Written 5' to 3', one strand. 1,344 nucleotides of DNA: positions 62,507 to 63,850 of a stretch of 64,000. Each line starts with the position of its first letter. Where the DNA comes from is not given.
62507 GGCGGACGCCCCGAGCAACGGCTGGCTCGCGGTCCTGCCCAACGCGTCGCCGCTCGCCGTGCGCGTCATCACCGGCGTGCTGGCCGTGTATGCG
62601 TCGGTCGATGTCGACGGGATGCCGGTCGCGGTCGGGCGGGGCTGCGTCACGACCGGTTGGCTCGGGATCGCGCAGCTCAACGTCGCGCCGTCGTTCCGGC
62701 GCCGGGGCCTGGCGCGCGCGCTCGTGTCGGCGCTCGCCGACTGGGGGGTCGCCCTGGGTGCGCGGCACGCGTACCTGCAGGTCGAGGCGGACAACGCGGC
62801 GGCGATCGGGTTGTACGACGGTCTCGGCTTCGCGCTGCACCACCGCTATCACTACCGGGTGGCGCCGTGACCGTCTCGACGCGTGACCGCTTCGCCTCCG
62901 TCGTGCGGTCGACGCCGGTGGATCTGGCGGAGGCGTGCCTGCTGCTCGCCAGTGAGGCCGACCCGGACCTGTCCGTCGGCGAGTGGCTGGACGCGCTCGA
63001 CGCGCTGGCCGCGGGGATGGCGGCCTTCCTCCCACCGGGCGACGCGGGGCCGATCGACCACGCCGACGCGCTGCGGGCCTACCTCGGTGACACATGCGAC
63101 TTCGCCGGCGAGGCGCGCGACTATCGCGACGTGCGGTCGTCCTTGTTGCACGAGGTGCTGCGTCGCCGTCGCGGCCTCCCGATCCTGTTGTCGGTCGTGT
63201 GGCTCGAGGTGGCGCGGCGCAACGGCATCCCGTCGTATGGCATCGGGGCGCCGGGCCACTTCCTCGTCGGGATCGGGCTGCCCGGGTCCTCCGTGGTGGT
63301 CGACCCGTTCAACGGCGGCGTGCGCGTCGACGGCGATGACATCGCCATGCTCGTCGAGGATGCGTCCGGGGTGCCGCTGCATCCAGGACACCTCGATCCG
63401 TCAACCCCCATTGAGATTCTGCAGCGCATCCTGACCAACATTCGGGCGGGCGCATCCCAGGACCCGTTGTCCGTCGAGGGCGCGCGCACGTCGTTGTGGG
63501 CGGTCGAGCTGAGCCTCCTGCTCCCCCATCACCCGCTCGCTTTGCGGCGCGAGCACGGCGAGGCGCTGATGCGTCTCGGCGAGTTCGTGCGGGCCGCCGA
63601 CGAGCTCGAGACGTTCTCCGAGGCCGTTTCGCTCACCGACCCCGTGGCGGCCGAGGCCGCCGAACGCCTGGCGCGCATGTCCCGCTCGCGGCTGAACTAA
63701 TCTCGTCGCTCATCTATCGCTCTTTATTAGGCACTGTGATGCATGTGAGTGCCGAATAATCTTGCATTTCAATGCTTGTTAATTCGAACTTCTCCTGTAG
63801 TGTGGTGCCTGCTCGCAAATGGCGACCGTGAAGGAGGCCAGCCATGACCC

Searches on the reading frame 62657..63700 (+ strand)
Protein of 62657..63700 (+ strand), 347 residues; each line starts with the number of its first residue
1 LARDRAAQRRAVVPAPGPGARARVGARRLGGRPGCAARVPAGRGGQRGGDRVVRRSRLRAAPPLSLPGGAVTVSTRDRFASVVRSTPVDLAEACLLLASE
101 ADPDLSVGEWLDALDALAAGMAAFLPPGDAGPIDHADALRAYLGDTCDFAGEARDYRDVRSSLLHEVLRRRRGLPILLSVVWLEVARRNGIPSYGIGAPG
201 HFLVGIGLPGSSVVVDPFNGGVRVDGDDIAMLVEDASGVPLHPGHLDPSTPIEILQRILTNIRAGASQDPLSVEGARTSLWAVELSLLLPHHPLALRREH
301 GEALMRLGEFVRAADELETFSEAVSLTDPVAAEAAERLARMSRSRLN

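Call 39: search_protein_families(library=pfam, proteins=[window:62657-63700:+])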
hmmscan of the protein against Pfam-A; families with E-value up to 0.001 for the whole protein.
window:62657-63700:+ (347 aa): 2 families
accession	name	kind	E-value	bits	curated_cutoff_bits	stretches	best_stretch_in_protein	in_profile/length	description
PF13369.12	Transglut_core2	-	2.3e-36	125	23.5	1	110-259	3-154/155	Transglutaminase-like superfamily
PF13371.12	TPR_9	-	2.4e-09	37.5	35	1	279-339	14-73/73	Tetratricopeptide repeat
